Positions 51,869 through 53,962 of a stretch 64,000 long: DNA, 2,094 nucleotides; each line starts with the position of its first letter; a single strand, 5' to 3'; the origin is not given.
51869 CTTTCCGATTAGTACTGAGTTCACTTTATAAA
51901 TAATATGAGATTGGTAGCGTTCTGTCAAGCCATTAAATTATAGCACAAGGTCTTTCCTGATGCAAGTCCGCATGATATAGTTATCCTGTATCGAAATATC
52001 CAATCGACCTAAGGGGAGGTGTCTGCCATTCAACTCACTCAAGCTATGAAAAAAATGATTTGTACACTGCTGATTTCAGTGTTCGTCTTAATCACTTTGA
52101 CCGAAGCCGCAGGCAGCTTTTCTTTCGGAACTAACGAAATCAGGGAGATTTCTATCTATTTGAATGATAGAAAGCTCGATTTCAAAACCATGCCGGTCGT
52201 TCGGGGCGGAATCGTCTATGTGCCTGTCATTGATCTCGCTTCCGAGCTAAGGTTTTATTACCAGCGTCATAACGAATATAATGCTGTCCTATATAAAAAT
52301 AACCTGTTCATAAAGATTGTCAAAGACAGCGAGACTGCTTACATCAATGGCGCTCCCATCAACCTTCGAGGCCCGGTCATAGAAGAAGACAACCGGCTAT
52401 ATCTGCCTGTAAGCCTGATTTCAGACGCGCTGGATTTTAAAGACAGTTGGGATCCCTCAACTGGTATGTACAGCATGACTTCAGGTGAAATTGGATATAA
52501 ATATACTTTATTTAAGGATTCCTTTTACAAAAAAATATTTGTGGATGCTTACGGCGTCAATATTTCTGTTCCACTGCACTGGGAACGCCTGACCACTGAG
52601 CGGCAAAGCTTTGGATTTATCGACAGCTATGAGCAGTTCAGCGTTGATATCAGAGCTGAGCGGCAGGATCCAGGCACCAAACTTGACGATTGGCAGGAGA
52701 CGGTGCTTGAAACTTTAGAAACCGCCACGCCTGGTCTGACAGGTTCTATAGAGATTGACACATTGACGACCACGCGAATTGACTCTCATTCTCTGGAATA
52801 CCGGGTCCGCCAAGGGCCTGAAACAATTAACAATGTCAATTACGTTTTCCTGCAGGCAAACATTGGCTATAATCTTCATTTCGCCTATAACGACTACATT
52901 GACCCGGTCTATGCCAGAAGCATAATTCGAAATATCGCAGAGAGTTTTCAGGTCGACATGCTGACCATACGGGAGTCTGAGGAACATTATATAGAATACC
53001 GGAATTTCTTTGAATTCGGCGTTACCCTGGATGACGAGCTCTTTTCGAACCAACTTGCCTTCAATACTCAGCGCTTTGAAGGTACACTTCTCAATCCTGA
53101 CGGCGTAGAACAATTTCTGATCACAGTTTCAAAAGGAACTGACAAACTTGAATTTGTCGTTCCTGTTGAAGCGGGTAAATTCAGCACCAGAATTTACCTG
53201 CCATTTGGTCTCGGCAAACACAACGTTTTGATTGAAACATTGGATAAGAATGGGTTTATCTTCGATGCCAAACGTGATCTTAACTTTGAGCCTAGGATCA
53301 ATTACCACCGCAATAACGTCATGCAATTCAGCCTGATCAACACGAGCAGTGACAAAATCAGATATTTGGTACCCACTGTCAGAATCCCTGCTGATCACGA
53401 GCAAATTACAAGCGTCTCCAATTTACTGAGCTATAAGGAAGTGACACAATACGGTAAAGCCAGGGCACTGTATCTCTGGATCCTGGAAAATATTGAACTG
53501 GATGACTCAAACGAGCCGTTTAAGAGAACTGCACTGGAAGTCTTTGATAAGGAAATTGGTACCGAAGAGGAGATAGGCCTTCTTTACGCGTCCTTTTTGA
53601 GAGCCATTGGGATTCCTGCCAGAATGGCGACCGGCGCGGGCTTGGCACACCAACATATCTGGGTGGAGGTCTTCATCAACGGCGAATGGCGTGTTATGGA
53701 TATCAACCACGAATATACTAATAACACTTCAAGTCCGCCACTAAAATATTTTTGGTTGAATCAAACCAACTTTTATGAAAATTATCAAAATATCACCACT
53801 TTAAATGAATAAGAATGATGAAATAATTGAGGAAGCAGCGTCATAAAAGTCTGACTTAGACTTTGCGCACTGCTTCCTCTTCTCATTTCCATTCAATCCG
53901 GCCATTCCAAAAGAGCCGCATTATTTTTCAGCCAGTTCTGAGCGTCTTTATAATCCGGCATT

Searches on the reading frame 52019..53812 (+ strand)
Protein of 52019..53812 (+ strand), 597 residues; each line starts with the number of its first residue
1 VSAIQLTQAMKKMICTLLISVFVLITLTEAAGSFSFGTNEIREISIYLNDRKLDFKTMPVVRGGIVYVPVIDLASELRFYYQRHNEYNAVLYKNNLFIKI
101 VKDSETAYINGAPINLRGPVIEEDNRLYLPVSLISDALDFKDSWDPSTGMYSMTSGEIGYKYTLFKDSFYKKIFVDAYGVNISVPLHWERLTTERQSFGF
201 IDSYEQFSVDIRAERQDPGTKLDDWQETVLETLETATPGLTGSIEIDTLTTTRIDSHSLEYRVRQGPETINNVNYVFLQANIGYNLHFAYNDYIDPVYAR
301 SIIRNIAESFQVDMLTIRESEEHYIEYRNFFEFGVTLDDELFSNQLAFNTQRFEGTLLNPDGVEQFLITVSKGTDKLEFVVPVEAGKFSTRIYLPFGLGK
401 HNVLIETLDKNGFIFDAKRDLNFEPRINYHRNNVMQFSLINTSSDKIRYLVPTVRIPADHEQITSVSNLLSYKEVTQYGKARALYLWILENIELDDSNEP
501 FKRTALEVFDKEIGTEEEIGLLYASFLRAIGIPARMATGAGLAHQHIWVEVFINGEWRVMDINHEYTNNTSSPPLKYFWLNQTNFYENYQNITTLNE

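Call 74: search_protein_families(library=pfam, proteins=[window:52019-53812:+], max_evalue=0.00001)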
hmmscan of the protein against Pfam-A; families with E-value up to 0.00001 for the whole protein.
window:52019-53812:+ (597 aa): 2 families
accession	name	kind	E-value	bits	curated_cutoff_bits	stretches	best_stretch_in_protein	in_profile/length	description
PF01841.26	Transglut_core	-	3.6e-15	56.6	23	1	474-561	11-107/108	Transglutaminase-like superfamily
PF07833.16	Cu_amine_oxidN1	-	4e-12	46.5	24.2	1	48-150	2-105/108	Copper amine oxidase N-terminal domain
